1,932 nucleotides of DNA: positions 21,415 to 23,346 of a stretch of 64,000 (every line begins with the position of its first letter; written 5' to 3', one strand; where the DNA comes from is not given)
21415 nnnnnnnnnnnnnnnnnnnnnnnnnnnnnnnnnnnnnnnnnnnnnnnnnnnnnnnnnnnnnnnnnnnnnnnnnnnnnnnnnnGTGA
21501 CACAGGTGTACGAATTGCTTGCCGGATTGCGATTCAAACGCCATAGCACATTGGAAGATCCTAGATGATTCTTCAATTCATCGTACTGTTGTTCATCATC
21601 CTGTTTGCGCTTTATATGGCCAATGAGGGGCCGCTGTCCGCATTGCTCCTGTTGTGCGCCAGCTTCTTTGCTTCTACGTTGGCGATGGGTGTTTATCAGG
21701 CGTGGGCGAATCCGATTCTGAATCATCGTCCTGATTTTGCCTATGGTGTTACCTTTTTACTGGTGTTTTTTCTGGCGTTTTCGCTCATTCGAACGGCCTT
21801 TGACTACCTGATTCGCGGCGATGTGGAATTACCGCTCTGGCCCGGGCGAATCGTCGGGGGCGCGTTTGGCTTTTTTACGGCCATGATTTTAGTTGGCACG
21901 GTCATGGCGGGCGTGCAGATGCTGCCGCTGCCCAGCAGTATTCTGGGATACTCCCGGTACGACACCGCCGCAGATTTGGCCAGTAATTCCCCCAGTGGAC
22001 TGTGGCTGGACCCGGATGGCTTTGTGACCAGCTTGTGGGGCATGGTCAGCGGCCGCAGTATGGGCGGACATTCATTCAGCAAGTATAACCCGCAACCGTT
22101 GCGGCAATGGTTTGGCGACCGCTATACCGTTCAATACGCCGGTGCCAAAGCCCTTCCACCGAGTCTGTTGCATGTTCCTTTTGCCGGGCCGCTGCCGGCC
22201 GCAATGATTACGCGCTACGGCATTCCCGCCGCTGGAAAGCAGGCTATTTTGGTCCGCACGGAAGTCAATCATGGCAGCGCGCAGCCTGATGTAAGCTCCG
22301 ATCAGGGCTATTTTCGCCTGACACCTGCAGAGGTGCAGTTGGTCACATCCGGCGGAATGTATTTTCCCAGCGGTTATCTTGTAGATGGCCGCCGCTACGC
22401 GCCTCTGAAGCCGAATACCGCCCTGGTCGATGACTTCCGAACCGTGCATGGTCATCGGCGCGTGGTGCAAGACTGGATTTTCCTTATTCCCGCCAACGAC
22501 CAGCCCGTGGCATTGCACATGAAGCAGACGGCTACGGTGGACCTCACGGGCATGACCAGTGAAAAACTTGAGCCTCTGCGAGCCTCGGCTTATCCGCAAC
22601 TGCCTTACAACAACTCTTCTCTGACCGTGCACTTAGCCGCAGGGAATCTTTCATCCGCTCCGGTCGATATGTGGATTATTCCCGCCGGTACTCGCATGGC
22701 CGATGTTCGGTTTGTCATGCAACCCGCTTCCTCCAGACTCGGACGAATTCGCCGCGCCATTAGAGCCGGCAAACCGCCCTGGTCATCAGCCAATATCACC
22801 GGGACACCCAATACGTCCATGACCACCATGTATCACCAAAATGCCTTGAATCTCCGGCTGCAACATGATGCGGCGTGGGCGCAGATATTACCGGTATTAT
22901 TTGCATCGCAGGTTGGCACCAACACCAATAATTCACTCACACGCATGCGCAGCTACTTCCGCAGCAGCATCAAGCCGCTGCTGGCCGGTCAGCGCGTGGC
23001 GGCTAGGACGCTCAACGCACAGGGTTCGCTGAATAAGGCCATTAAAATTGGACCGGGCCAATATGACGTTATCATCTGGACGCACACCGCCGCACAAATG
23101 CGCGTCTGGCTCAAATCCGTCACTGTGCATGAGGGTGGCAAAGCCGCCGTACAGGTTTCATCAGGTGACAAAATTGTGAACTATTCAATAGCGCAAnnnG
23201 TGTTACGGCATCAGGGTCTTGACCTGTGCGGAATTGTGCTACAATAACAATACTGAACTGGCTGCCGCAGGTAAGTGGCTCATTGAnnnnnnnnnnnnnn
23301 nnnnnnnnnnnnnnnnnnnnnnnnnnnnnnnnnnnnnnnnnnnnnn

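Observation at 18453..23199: pilT, a membrane-anchored GspE-like pseudo-ATPase and a CvpA-domain protein form a three-gene cluster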

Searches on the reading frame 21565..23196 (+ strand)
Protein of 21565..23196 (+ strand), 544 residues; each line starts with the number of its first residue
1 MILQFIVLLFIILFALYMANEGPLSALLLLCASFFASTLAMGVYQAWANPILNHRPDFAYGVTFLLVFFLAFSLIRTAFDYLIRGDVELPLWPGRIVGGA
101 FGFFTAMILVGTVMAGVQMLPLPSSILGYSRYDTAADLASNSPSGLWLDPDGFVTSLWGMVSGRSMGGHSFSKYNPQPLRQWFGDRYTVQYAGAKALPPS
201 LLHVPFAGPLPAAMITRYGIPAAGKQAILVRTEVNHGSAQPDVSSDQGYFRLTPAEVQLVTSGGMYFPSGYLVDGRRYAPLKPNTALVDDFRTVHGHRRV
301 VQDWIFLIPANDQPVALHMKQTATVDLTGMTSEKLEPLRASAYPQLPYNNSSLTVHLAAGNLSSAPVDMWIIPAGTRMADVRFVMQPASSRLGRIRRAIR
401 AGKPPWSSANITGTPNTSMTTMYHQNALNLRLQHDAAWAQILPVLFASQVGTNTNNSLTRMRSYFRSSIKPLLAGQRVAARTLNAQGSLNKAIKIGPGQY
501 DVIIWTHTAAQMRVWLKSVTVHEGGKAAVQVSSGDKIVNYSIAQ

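Call 3: search_protein_families(library=pfam, proteins=[window:21565-23196:+], max_evalue=0.01)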
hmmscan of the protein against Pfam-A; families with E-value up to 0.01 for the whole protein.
window:21565-23196:+ (544 aa): 1 family
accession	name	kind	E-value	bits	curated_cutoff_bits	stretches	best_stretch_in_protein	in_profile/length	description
PF02674.22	Colicin_V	-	2.3e-05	24.8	29.3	1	5-125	3-126/144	Colicin V production protein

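Call 4: search_protein_families(library=ncbifam, proteins=[window:21565-23196:+], max_evalue=0.01)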
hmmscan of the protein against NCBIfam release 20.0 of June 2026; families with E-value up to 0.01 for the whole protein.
window:21565-23196:+ (544 aa): 0 families

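Call 30: find_homologous_proteins(query=window:21565-23196:+, max_evalue=0.00001)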
Query window:21565-23196:+ (544 aa): 18 proteins with E <= 0.00001 among 8000 candidates.
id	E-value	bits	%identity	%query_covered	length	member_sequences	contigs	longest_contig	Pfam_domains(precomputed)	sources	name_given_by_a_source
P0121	0.0e+0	1228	100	100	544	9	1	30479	PF02674.23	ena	-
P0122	0.0e+0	1098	89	100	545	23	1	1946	-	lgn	-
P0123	0.0e+0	1078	86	97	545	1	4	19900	-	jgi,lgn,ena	jgi:hypothetical protein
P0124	0.0e+0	1058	85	100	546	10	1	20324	-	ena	-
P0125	0.0e+0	1052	85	100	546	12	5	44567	-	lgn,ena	-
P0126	0.0e+0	1046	84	100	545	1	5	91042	PF02674.23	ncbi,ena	-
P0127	1.8e-292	989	79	97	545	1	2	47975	-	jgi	jgi:hypothetical protein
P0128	1.0e-280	950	76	100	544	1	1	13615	-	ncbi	-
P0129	5.7e-265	898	73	100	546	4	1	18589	PF02674.23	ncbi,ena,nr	ncbi:MAG: CvpA family protein [Planctomycetia bacterium]|nr:CvpA family protein [Planctomycetia bact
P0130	6.3e-265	898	72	100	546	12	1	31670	-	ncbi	ncbi:MAG: hypothetical protein ACP5I8_06820 [Phycisphaerae bacterium]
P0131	1.0e-263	894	71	100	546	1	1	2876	PF02674.23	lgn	-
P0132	4.4e-233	793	64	100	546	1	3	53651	PF02674.23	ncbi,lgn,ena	-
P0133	4.4e-168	578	81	58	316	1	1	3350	-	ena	-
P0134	2.2e-127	444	42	97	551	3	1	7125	PF02674.23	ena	-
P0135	1.5e-126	441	41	97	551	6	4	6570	PF02674.23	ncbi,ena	-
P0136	1.0e-125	439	41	100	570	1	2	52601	PF02674.23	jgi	jgi:Colicin V production protein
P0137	6.8e-124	433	41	99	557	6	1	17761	PF02674.23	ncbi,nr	ncbi:MAG: CvpA family protein [Phycisphaerales bacterium]|nr:CvpA family protein [Phycisphaerales ba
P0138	8.7e-118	412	39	97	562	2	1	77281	PF02674.23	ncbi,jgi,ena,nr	ncbi:MAG TPA: CvpA family protein [Phycisphaerae bacterium]|nr:CvpA family protein [Phycisphaerae ba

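Call 42: predict_structure(alignment_id=A3)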
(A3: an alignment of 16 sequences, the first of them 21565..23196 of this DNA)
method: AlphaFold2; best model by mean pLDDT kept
length: 544 residues; sequences in the alignment: 16
mean_pLDDT: 66.4   pTM: 0.43
mean pLDDT of the five models: 66.4, 65.6, 62.5, 61.2, 61.1
residues with pLDDT >= 90: 90; 70-90: 185; 50-70: 104; < 50: 165
segments of 3 or more residues with pLDDT < 50: 1-7, 12-23, 84-195, 238-249, 283-286, 288-297, 344-349
pLDDT, mean of each block of 10 residues (from residue 1): 42 45 55 65 63 57 71 68 40 34 40 34 32 42 34 36 32 36 29 52 83 85 87 62 40 73 83 75 51 45 86 85 76 59 49 82 74 84 90 90 82 88 90 87 94 92 92 83 85 75 90 92 79 91 69
secondary structure, 60 per line:
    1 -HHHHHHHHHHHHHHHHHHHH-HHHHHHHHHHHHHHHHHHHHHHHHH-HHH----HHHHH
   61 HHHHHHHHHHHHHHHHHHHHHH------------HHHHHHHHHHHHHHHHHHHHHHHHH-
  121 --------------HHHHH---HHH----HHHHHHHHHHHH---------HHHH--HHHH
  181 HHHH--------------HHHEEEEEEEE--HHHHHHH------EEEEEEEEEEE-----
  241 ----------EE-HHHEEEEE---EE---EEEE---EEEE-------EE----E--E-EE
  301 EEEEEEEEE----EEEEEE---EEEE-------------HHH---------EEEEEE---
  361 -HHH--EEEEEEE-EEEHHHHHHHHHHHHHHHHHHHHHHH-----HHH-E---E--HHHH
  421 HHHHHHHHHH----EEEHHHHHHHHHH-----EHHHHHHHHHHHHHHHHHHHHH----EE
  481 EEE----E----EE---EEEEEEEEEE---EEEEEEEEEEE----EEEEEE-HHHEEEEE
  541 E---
elements in order: H2-21 H23-47 H56-82 H95-119 H135-139 H150-161 H171-174 H177-184 E202-209 H212-218 E225-235 E257-261 E270-273 E277-280 E299-309 E314-319 E323-326 E352-357 E367-373 E375-377 H378-400 H417-430 E435-437 H438-447 H454-474 E479-483 E498-507 E511-521 E526-531 E536-541

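Call 46: fold_search(model_id=the predicted structure, library=pdb)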
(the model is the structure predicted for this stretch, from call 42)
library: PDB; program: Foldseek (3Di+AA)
matches with E <= 10: 742; with E <= 0.001: 0
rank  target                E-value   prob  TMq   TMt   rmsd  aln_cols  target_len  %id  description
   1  8eyx_B                4.3e-02  0.15  0.10  0.08  28.6       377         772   11  Cryo-EM structure of 4 insulins bound full-length mouse IR mutant with physically decoupled alpha CTs (C684S/C685S/C68 (released 2022-11-09)
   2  1s9c_G                3.2e-01  0.07  0.09  0.15  20.5       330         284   10  Crystal structure analysis of the 2-enoyl-CoA hydratase 2 domain of human peroxisomal multifunctional enzyme type 2 (released 2005-02-15)
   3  1s9c_F                5.7e-01  0.06  0.09  0.15  19.7       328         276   10  Crystal structure analysis of the 2-enoyl-CoA hydratase 2 domain of human peroxisomal multifunctional enzyme type 2 (released 2005-02-15)
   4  1s9c_C                6.7e-01  0.04  0.09  0.15  24.5       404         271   10  Crystal structure analysis of the 2-enoyl-CoA hydratase 2 domain of human peroxisomal multifunctional enzyme type 2 (released 2005-02-15)
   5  1s9c_L                7.4e-01  0.04  0.10  0.18  24.0       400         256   10  Crystal structure analysis of the 2-enoyl-CoA hydratase 2 domain of human peroxisomal multifunctional enzyme type 2 (released 2005-02-15)
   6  1s9c_H                7.9e-01  0.04  0.08  0.15  21.1       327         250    8  Crystal structure analysis of the 2-enoyl-CoA hydratase 2 domain of human peroxisomal multifunctional enzyme type 2 (released 2005-02-15)
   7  7mku_A                7.9e-01  0.02  0.09  0.13  21.9       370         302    8  Crystal Structure of ENOYL COA-HYDRATASE2 from Arabidopsis thaliana (released 2022-05-11)
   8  8uw4_A                8.3e-01  0.51  0.14  0.52  10.2       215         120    5  Crystal structure of hydroxyisourate hydrolase from Herbaspirillum seropedicae (released 2024-01-31)
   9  8fu9_A                8.7e-01  0.16  0.07  0.04  10.9        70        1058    8  Structure of Covid Spike variant deltaN25 with one erect RBD (released 2023-04-05)
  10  7mku_B                8.7e-01  0.04  0.10  0.16  21.3       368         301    8  Crystal Structure of ENOYL COA-HYDRATASE2 from Arabidopsis thaliana (released 2022-05-11)
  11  1s9c_I                9.7e-01  0.03  0.09  0.15  24.2       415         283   10  Crystal structure analysis of the 2-enoyl-CoA hydratase 2 domain of human peroxisomal multifunctional enzyme type 2 (released 2005-02-15)
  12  7yqw_A                1.0e+00  0.14  0.07  0.04  12.1        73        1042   10  SARS-CoV-2 BA.2.75 S Trimer (3 RBD Down) (released 2022-10-19)
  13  8uuo_A                1.0e+00  0.12  0.07  0.04  12.4        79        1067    5  Prototypic SARS-CoV-2 spike (containing V417) in the open conformation (released 2023-11-29)
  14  9vg7_A                1.1e+00  0.09  0.06  0.03  11.7        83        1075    8  Cryo-EM Structure of Rc-o319 Ectodomain trimer (released 2025-08-27)
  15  6xjj                  1.1e+00  0.06  0.08  0.13  17.9       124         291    8  Structure of non-heme iron enzyme TropC: Radical tropolone biosynthesis (released 2021-06-02)
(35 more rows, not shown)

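Call 66: search_protein_families(library=padloc, proteins=[window:21565-23196:+], max_evalue=0.001)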
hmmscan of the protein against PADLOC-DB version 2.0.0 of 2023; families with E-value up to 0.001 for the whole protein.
window:21565-23196:+ (544 aa): 0 families

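Call 67: search_protein_families(library=pfam, alignment_id=A3, max_evalue=0.01)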
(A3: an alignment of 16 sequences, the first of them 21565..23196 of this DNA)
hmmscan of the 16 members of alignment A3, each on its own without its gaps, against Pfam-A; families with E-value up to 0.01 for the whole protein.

A. member 1, window:21565-23196:+ (544 aa): 1 family
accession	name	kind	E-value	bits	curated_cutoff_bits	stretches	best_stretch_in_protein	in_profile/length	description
PF02674.22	Colicin_V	-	2.3e-05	24.8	29.3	1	5-125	3-126/144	Colicin V production protein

B. families by the number of members that match (of 16 scanned): 1 family
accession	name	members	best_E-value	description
PF02674.22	Colicin_V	16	1.5e-10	Colicin V production protein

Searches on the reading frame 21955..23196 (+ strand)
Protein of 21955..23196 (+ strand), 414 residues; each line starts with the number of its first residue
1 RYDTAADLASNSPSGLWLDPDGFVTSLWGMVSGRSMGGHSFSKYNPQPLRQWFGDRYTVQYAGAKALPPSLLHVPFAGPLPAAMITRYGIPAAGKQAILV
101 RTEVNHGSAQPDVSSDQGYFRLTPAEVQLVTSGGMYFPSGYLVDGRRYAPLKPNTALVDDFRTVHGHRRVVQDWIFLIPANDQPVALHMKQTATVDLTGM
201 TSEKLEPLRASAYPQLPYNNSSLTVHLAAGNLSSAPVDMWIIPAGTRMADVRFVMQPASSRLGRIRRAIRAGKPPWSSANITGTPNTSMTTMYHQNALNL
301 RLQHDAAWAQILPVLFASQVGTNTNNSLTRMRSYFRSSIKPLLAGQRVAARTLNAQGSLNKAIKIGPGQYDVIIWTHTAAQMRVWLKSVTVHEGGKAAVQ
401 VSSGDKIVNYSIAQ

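Call 60: search_protein_representatives(protein=window:21955-23196:+)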
Query: 414 residues. Proteins with E-value up to 0.001 (for the whole library): 58; up to 1e-10: 47; up to 1e-30: 20. The best 58 are listed.
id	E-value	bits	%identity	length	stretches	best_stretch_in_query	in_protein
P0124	4.1e-229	776.7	82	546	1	1-414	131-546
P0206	6.9e-95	334.7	65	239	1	177-414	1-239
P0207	6.1e-93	328.3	43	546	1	10-413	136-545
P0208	1.2e-83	297.7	41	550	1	11-413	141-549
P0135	1.2e-75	271.3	38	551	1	9-411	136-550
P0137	5.2e-75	269.3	38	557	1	11-402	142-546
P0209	7.1e-67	242.5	37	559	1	12-413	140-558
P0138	3.7e-64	233.5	35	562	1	9-412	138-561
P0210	8.5e-46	173.1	34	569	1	11-403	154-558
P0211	4.4e-41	157.6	33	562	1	9-348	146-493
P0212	1.1e-35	139.8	29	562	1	13-388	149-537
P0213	4.5e-35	137.7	35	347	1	129-369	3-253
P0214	6.4e-35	137.2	30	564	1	8-403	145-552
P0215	4.2e-34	134.5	29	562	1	8-398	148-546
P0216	1.0e-32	130.0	29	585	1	14-391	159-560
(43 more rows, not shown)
